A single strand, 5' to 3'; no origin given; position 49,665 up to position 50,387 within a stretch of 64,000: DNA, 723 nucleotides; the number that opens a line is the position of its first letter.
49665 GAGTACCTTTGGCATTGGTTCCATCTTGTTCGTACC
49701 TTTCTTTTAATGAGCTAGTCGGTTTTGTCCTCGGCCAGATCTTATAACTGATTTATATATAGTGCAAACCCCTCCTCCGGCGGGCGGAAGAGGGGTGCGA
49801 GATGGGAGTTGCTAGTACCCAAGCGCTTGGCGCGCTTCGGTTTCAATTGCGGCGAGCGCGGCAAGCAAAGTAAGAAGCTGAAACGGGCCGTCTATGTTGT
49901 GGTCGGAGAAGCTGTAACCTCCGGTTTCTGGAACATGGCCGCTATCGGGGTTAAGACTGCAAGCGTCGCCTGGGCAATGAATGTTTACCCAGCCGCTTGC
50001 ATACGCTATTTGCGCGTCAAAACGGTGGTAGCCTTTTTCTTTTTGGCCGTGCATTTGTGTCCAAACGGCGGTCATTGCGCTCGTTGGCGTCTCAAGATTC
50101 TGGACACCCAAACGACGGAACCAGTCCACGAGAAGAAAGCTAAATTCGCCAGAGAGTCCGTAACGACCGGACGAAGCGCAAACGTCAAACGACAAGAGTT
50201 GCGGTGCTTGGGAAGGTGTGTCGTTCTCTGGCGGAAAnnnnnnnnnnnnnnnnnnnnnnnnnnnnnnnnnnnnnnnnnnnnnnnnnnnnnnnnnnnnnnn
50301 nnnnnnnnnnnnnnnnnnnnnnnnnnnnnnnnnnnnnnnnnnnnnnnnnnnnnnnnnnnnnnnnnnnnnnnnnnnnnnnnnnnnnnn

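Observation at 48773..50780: Tandemly duplicated ~1-kb unit (leader + gene + identical terminator) encoding diverged paralogs with a DnaJ-type CxxCxGxG zinc-finger motif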

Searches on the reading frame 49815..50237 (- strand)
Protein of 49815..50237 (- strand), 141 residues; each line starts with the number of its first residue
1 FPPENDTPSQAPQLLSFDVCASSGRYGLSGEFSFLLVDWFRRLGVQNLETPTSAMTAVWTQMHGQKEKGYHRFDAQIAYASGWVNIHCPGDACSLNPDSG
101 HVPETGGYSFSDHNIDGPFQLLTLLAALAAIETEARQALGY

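Call 79: predict_structure(alignment_id=A5)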
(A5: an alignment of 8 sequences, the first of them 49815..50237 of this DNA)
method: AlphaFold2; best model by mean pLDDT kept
length: 141 residues; sequences in the alignment: 8
mean_pLDDT: 84.4   pTM: 0.82
mean pLDDT of the five models: 84.4, 84.4, 84.4, 84.4, 65.3
residues with pLDDT >= 90: 71; 70-90: 49; 50-70: 12; < 50: 9
segments of 3 or more residues with pLDDT < 50: 1-8
pLDDT, mean of each block of 10 residues (from residue 1): 44 86 83 95 97 92 66 90 89 79 90 85 94 93 83
secondary structure, 60 per line:
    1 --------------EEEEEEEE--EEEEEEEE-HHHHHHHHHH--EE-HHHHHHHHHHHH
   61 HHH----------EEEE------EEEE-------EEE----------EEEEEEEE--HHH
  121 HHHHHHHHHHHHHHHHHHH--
elements in order: E15-22 E25-32 H34-43 H49-63 E74-77 E84-87 E95-97 E108-115 H118-139

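Call 81: fold_search(model_id=the predicted structure, library=pdb)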
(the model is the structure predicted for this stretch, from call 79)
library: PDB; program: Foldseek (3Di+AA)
matches with E <= 10: 514; with E <= 0.001: 0
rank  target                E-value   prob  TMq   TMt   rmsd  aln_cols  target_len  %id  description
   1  3gb4_A                6.8e-02  0.11  0.19  0.09  15.5       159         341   14  Crystal Structure of Dicamba Monooxygenase with Non-heme Cobalt and Dicamba (released 2009-07-28)
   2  3gke_A                1.3e-01  0.08  0.18  0.09  17.6       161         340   11  Crystal Structure of Dicamba Monooxygenase (released 2009-07-21)
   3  3fo5_B                1.9e-01  0.21  0.31  0.21  10.9       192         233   10  Human START domain of Acyl-coenzyme A thioesterase 11 (ACOT11) (released 2009-02-24)
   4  1z94_B                2.1e-01  0.14  0.26  0.26  12.6       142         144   13  X-Ray Crystal Structure of Protein CV1439 from Chromobacterium violaceum. Northeast Structural Genomics Consortium Tar (released 2005-05-10)
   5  1z94_A                2.5e-01  0.10  0.22  0.22  12.9       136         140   11  X-Ray Crystal Structure of Protein CV1439 from Chromobacterium violaceum. Northeast Structural Genomics Consortium Tar (released 2005-05-10)
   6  3pu2_A                2.8e-01  0.15  0.30  0.29  11.9       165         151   12  Crystal Structure of the Q3J4M4_RHOS4 protein from Rhodobacter sphaeroides. Northeast Structural Genomics Consortium T (released 2010-12-15)
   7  3fo5_A                2.9e-01  0.13  0.28  0.19  15.8       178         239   10  Human START domain of Acyl-coenzyme A thioesterase 11 (ACOT11) (released 2009-02-24)
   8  1z94_E                3.1e-01  0.09  0.23  0.24  13.2       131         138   14  X-Ray Crystal Structure of Protein CV1439 from Chromobacterium violaceum. Northeast Structural Genomics Consortium Tar (released 2005-05-10)
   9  2mu4_MODEL_1_A        3.3e-01  0.33  0.36  0.42   7.4       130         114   13  Structure of F. tularensis Virulence Determinant (released 2015-06-10)
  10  8hdw_1                3.3e-01  0.08  0.21  0.21  12.4       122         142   10  Cyanophage Pam3 Sheath-tube (released 2023-01-18)
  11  6rid_A                3.5e-01  0.35  0.32  0.05   7.2       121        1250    7  Structure of Vaccinia Virus DNA-dependent RNA polymerase elongation complex (released 2019-12-18)
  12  2n4a_MODEL_1_A        3.5e-01  0.11  0.26  0.26  12.7       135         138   10  EC-NMR Structure of Ralstonia metallidurans Rmet_5065 Determined by Combining Evolutionary Couplings (EC) and  (released 2015-07-01)
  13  3pu2_E                3.7e-01  0.18  0.33  0.31   9.0       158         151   11  Crystal Structure of the Q3J4M4_RHOS4 protein from Rhodobacter sphaeroides. Northeast Structural Genomics Consortium T (released 2010-12-15)
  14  7amv_A                4.2e-01  0.35  0.32  0.05   7.3       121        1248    7  Atomic structure of the poxvirus transcription pre-initiation complex in the initially melted state (released 2021-10-06)
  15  4hjh_B                4.7e-01  0.33  0.34  0.13   9.6       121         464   10  Iodide SAD phased crystal structure of a phosphoglucomutase from Brucella melitensis complexed with glucose-6-phosphat (released 2012-11-21)
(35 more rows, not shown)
